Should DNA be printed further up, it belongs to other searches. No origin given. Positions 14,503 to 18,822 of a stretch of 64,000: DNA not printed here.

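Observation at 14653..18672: Giant sigma-54 activator with an expandable in-frame (GAPTTA)n repeat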

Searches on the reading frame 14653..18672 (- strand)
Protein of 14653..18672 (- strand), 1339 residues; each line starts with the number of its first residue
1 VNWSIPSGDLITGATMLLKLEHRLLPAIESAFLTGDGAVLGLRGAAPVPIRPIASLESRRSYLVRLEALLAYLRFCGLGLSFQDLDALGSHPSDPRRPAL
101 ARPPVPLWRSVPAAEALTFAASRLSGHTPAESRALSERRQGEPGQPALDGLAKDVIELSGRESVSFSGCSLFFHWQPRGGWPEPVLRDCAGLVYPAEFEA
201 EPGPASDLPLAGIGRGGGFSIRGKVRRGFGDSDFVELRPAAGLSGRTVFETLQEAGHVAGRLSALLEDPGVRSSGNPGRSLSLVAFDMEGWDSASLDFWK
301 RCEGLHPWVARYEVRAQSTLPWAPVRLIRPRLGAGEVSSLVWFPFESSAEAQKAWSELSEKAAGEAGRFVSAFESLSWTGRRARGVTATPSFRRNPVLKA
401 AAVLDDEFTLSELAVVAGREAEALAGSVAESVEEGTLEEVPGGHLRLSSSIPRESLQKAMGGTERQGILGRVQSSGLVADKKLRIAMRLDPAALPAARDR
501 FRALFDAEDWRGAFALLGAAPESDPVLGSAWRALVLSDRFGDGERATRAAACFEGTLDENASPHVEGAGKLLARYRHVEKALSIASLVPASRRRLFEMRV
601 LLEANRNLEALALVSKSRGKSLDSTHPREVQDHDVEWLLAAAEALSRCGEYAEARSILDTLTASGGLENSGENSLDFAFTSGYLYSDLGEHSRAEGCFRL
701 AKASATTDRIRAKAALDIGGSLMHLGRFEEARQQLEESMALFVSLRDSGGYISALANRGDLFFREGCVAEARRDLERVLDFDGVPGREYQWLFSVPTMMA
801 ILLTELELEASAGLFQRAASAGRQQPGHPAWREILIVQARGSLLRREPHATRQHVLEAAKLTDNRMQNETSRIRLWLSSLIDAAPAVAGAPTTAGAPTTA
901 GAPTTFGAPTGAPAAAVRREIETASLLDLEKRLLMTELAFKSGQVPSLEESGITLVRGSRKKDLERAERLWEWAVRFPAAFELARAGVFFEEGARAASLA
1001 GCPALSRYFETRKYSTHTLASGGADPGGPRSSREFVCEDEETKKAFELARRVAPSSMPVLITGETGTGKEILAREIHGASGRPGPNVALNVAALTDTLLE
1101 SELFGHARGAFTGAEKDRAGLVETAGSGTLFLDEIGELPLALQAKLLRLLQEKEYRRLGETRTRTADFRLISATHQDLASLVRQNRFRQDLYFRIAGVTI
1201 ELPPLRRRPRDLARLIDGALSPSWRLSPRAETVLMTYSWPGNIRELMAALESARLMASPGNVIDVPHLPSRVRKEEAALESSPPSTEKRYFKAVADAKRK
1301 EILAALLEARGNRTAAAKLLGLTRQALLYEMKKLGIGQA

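Call 4: search_protein_families(library=pfam, proteins=[window:14653-18672:-], max_evalue=1)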
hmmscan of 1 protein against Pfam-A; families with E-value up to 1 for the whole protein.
window:14653-18672:- (1339 aa): 16 families
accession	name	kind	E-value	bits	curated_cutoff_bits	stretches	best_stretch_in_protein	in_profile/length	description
PF00158.32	Sigma54_activat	-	1.3e-62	210.8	20.2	1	1037-1200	3-167/168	Sigma-54 interaction domain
PF14532.12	Sigma54_activ_2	-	4.9e-18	66.1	25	1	1052-1205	17-138/138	Sigma-54 interaction domain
PF25601.1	AAA_lid_14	-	1.1e-12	48.1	27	1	1223-1278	25-80/87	AAA+ ATPase lid domain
PF13424.12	TPR_12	-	2.2e-09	37.8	30.1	1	712-780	3-73/77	Tetratricopeptide repeat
PF07728.20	AAA_5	-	4.2e-08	33.7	22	1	1058-1176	1-123/139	AAA domain (dynein-related subfamily)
PF07719.23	TPR_2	-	6.2e-08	32.6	27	2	754-781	3-30/34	Tetratricopeptide repeat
PF02954.25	HTH_8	-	1e-07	32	22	1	1299-1334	7-42/42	Bacterial regulatory protein, Fis family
PF13191.12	AAA_16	-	0.0001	23.3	32.6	1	1034-1152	1-129/167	AAA ATPase domain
PF14559.12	TPR_19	-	0.00012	22.8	25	1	632-663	22-53/68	Tetratricopeptide repeat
PF01078.27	Mg_chelatase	-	0.0012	18.7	20.3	1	1036-1173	5-155/207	Magnesium chelatase, subunit ChlI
PF00515.34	TPR_1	-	0.0014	18.8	27.8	0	754-782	3-31/34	Tetratricopeptide repeat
PF13181.12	TPR_8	-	0.0038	17.7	25.7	0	713-738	2-27/34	Tetratricopeptide repeat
PF00004.35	AAA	-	0.0055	17.6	21.2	1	1059-1193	1-129/131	ATPase family associated with various cellular activities (AAA)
PF13556.12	HTH_30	-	0.01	16.1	27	1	1301-1334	3-36/59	PucR C-terminal helix-turn-helix domain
PF13374.12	TPR_10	-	0.021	15.3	27.5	1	712-741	2-31/42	Tetratricopeptide repeat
PF13551.12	HTH_29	-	0.17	12.4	28.1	1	1299-1326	1-28/64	Winged helix-turn helix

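Call 5: search_protein_families(library=ncbifam, proteins=[window:14653-18672:-], max_evalue=1)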
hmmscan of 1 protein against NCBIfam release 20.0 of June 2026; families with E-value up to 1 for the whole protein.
window:14653-18672:- (1339 aa): 31 families (the best 25 are shown)
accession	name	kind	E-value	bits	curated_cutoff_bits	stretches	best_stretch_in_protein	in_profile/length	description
NF041552.1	TF_PrdR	equivalog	6.2e-84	282.3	795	1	1037-1333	271-575/577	sigma-54 dependent transcriptional regulator PrdR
NF038308.1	RNA_repair_RtcR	equivalog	2e-80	271.1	650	1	1038-1327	185-504/530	RNA repair transcriptional activator RtcR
NF008469.0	PRK11361.1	equivalog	1.4e-79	268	714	1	1051-1337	161-457/461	acetoacetate metabolism transcriptional regulator AtoC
NF003451.0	PRK05022.1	equivalog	3.9e-77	260.1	476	1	1032-1336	189-510/512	nitric oxide reductase transcriptional regulator NorR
TIGR01817.1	nifA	equivalog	7.6e-76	256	528.85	1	1036-1339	199-507/534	nif-specific transcriptional activator NifA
TIGR02915.1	PEP_resp_reg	equivalog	5e-75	253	502.6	1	1031-1336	137-444/445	PEP-CTERM-box response regulator transcription factor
TIGR02329.1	propionate_PrpR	equivalog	2.6e-71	240.9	499.2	1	1036-1332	215-525/526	propionate catabolism operon regulatory protein PrpR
TIGR01818.1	ntrC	equivalog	2.8e-70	237.4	558.6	1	1032-1333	133-462/463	nitrogen regulation protein NR(I)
NF050807.1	TransRegFlbDCaul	equivalog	1e-69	235.5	750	1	1032-1328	117-432/454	sigma-54-dependent transcriptional regulator FlbD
NF007689.0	PRK10365.1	equivalog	1.9e-67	228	760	1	1044-1331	150-439/441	sigma-54-dependent response regulator transcription factor ZraR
NF011953.0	PRK15424.1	equivalog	2.8e-67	227.5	703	1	1037-1333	223-533/538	propionate catabolism operon regulatory protein PrpR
NF011958.0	PRK15429.1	equivalog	1.3e-63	215.8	830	1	1049-1337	395-687/692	formate hydrogenlyase transcriptional activator FlhA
NF041906.1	V4R_TF_MobR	exception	7.3e-63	212.9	999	1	1037-1333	236-543/544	phenol degradation transcriptional regulator MobR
NF011695.0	PRK15115.1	equivalog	3.9e-62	210.4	763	1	1036-1324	138-426/445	two-component system response regulator GlrR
TIGR02974.1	phageshock_pspF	equivalog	4.8e-62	210.1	443.55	1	1038-1253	4-229/336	phage shock protein operon transcriptional activator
NF038230.1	Regu_Geo_Pelo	equivalog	3.3e-38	131.2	1200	1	1059-1282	594-840/935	GPMC system transcriptional regulator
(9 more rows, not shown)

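Call 105: list_cluster_members(proteins=[window:14656-18672:-, P0001, P0002, P0013, P0014, P0015])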
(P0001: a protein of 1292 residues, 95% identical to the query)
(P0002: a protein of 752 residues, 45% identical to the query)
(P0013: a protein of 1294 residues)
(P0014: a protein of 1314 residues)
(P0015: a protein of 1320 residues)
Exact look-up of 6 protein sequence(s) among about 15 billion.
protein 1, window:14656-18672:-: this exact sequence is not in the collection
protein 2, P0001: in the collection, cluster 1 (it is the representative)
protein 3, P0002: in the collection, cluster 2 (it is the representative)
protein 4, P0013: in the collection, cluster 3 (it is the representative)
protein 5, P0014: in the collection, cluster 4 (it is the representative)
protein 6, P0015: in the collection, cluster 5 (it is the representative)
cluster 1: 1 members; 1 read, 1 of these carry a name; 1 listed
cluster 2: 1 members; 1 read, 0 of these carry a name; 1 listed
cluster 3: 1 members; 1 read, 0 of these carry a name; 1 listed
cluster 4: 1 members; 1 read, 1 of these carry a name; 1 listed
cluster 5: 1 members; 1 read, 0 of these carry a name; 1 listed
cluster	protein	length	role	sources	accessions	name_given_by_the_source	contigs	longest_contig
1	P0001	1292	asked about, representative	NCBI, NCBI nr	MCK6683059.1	MAG: sigma 54-interacting transcriptional regulator [Thermoanaerobaculia bacterium] | sigma 54-interacting transcriptional regulator [Thermoanaerobaculia bacterium]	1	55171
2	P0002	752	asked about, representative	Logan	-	-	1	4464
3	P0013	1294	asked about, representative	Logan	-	-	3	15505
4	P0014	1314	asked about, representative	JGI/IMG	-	DNA-binding NtrC family response regulator/tetratricopeptide (TPR) repeat protein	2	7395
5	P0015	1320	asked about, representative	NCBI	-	-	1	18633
